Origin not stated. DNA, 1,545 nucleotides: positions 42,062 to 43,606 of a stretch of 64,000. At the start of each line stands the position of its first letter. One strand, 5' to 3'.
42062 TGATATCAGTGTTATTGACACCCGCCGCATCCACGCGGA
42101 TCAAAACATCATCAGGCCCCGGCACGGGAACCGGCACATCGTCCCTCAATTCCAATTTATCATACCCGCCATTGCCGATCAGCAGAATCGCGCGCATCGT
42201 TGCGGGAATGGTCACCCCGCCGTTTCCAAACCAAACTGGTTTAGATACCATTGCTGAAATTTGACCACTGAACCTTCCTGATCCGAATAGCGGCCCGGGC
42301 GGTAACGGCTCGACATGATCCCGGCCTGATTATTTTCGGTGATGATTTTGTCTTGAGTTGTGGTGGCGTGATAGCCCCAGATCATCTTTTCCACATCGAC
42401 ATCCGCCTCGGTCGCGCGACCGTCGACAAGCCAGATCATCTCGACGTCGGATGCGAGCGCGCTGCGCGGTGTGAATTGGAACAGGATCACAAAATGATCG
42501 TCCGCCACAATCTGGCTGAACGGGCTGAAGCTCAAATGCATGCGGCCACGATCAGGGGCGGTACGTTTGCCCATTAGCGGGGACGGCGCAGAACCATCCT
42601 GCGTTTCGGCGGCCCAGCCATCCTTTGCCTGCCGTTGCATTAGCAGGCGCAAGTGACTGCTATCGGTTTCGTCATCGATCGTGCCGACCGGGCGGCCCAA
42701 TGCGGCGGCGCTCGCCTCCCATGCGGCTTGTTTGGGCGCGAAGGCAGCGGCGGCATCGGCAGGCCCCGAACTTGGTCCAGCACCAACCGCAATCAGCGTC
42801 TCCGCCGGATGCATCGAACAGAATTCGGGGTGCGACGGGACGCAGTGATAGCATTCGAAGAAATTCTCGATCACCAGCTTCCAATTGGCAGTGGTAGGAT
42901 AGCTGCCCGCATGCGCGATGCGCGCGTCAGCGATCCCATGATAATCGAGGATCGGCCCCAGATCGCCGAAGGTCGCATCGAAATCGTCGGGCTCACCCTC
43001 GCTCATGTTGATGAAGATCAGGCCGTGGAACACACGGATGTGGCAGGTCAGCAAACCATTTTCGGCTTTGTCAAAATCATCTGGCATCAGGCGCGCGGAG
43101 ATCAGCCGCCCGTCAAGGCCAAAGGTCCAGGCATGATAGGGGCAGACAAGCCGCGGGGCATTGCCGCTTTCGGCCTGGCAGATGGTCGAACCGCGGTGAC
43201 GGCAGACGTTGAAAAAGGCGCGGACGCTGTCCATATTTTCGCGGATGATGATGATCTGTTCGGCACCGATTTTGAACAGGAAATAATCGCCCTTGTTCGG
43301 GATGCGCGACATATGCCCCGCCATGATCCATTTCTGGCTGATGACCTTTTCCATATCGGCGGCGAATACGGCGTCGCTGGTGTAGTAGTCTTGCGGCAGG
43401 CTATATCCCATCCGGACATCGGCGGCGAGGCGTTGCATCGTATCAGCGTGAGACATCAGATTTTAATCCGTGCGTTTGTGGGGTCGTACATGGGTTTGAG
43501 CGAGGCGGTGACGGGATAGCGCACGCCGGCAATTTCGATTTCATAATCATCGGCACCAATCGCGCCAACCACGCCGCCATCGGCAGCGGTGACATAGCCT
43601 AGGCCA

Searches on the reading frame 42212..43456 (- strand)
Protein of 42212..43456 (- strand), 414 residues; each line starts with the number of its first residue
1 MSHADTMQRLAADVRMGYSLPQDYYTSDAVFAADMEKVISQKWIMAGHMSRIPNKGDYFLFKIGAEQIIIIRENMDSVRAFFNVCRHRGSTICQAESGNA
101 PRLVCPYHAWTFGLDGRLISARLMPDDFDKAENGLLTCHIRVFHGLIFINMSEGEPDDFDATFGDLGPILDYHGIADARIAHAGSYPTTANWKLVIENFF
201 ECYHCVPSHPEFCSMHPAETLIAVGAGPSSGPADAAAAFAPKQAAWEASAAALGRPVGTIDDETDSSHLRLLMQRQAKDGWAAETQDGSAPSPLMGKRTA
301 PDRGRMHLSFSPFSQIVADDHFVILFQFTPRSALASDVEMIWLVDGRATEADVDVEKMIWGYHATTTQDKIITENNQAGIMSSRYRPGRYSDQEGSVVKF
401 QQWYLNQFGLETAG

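Call 48: search_protein_families(library=ncbifam, proteins=[window:42212-43456:-], max_evalue=1e-10)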
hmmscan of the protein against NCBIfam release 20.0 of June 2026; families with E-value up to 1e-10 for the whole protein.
window:42212-43456:- (414 aa): 5 families
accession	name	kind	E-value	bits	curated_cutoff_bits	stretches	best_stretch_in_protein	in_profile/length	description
NF058607.1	GlBtMonoOxGbcA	equivalog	2.2e-86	290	670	1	9-408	22-412/420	glycine betaine monooxygenase oxygenase subunit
TIGR03228.1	anthran_1_2_A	equivalog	1.8e-31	109.3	671.9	1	18-214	14-218/438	anthranilate 1,2-dioxygenase large subunit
NF042946.1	3PPDioc_HcaE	equivalog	2.5e-31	109.2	830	1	13-210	10-215/450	3-phenylpropionate/cinnamic acid dioxygenase subunit alpha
TIGR03229.1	benzo_1_2_benA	equivalog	1.1e-26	93.7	780.95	1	18-213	14-219/433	benzoate 1,2-dioxygenase large subunit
NF041684.1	ant_diox_AndAc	equivalog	1.9e-22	79.4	750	1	17-205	20-218/418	anthranilate 1,2-dioxygenase large subunit AndAc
